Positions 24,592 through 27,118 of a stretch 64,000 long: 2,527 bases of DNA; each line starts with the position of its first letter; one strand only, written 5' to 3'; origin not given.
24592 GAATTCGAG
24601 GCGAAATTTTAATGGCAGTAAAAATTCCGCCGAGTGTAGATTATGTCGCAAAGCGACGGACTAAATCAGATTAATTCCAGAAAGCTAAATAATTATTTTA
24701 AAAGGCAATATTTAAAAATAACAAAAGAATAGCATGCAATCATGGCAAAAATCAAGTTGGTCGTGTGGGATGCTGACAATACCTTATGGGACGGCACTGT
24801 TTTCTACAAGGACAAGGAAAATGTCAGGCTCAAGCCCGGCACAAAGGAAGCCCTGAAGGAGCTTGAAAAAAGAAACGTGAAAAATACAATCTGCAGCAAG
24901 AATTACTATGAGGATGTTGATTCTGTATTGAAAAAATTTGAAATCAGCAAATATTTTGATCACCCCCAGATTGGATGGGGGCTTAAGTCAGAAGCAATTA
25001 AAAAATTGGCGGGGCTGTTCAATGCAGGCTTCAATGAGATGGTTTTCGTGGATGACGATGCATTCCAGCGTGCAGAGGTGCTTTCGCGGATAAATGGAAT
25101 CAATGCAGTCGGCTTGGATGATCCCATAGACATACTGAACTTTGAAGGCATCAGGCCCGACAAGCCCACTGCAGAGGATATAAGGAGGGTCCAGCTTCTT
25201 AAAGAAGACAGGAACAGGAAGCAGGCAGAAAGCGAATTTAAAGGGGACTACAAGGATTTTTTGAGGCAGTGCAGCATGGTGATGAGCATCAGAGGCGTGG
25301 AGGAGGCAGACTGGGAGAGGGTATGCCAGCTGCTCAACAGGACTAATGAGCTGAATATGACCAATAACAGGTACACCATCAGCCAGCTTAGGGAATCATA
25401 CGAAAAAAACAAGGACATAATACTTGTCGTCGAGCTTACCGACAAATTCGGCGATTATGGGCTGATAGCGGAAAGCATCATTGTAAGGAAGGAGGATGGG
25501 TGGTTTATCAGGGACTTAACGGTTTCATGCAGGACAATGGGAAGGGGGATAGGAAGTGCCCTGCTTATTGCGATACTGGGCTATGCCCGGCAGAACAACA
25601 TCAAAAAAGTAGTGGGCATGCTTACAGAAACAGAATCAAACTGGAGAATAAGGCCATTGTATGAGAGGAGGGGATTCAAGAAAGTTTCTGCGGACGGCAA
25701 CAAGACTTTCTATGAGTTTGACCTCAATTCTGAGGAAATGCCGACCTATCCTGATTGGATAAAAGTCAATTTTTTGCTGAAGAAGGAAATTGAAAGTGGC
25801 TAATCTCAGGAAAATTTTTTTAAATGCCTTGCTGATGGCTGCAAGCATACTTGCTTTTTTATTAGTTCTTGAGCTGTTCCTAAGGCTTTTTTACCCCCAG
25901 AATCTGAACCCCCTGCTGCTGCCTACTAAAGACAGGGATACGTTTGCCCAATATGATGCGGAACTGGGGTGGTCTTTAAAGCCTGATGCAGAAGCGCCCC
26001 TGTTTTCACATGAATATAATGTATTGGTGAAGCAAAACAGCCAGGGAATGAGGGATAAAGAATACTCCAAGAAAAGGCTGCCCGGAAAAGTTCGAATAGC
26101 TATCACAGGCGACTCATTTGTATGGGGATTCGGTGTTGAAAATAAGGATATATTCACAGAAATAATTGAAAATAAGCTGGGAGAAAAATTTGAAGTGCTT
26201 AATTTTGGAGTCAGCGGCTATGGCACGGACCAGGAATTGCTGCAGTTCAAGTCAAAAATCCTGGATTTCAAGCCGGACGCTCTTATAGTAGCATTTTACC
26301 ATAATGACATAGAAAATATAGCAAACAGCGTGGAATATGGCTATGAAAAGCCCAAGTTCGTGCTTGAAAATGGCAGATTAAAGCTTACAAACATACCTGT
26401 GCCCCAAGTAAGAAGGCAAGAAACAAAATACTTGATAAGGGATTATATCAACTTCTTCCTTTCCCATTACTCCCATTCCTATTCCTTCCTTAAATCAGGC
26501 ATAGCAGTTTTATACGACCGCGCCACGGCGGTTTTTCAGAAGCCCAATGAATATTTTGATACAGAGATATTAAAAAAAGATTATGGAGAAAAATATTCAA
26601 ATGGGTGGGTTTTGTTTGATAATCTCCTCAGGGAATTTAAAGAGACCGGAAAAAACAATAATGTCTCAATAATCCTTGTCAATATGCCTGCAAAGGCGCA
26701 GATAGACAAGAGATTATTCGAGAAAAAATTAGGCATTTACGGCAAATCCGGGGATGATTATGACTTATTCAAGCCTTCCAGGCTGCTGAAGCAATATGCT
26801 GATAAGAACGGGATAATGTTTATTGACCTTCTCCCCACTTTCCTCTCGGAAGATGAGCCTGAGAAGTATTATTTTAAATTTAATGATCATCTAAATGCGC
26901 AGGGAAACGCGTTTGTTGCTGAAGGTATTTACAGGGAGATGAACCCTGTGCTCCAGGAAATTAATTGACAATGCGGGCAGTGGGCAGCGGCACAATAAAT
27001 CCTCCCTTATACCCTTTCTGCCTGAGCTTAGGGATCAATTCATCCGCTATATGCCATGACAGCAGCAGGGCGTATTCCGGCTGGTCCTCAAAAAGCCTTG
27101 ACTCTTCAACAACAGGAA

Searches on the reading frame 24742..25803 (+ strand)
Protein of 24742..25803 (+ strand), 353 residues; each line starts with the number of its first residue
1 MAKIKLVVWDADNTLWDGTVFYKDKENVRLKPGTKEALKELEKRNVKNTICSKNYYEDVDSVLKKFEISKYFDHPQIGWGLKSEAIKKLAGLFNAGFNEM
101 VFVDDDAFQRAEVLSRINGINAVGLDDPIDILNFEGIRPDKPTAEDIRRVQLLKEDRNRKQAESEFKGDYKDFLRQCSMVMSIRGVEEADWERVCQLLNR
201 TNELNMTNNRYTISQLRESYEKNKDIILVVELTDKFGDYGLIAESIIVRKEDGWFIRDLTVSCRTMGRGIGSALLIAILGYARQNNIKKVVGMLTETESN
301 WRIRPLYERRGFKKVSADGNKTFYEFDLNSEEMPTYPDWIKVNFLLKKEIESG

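Call 8: search_protein_families(library=pfam, proteins=[window:24742-25803:+], max_evalue=0.00001)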
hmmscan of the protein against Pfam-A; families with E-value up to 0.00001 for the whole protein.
window:24742-25803:+ (353 aa): 4 families
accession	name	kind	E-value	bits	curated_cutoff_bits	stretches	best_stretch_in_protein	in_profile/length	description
PF00702.32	Hydrolase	-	5.7e-09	37.1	26.4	0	24-106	93-180/191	haloacid dehalogenase-like hydrolase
PF00583.31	Acetyltransf_1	-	1.6e-07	32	20.7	1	194-312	4-116/116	Acetyltransferase (GNAT) family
PF13419.12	HAD_2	-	4e-07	30.7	23.8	1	24-74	74-124/178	Haloacid dehalogenase-like hydrolase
PF12689.13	Acid_PPase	-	1.1e-06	29.1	27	0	23-112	39-139/169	Acid Phosphatase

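Call 65: search_protein_families(library=ncbifam, proteins=[window:24742-25803:+], max_evalue=0.000001)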
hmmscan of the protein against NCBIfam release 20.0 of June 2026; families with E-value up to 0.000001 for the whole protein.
window:24742-25803:+ (353 aa): 2 families
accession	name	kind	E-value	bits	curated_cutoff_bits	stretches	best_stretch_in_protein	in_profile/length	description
TIGR01686.1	FkbH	subfamily_domain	2.3e-61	207.7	146.65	1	4-313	3-320/323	FkbH domain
TIGR01681.1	HAD-SF-IIIC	subfamily_domain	8.3e-15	55.8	35.75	1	5-113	1-128/132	HAD-IIIC family phosphatase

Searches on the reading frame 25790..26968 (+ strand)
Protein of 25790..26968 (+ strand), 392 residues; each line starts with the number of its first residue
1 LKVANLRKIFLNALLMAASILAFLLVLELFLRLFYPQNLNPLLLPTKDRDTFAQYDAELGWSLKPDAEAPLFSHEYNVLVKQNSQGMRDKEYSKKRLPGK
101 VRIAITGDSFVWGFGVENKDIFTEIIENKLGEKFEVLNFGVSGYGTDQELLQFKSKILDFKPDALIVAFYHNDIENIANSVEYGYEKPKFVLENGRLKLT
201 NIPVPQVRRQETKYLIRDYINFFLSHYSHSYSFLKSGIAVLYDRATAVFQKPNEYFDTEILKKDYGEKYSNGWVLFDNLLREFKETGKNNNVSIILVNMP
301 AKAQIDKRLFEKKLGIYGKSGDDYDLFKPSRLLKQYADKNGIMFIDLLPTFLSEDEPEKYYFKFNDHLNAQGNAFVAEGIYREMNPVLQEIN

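Call 8: search_protein_families(library=pfam, proteins=[window:25790-26968:+], max_evalue=0.00001)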
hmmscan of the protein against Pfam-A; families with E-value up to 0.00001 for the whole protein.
window:25790-26968:+ (392 aa): 3 families
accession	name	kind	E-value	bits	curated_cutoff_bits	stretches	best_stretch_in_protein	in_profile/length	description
PF13472.12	Lipase_GDSL_2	-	2e-12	48.4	32.9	1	107-180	3-81/178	GDSL-like Lipase/Acylhydrolase family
PF00657.28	Lipase_GDSL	-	2e-07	31.8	23.6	1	105-379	3-207/208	GDSL-like Lipase/Acylhydrolase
PF16822.11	ALGX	-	9e-07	29.3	26.5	0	278-386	30-132/268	SGNH hydrolase-like domain, acetyltransferase AlgX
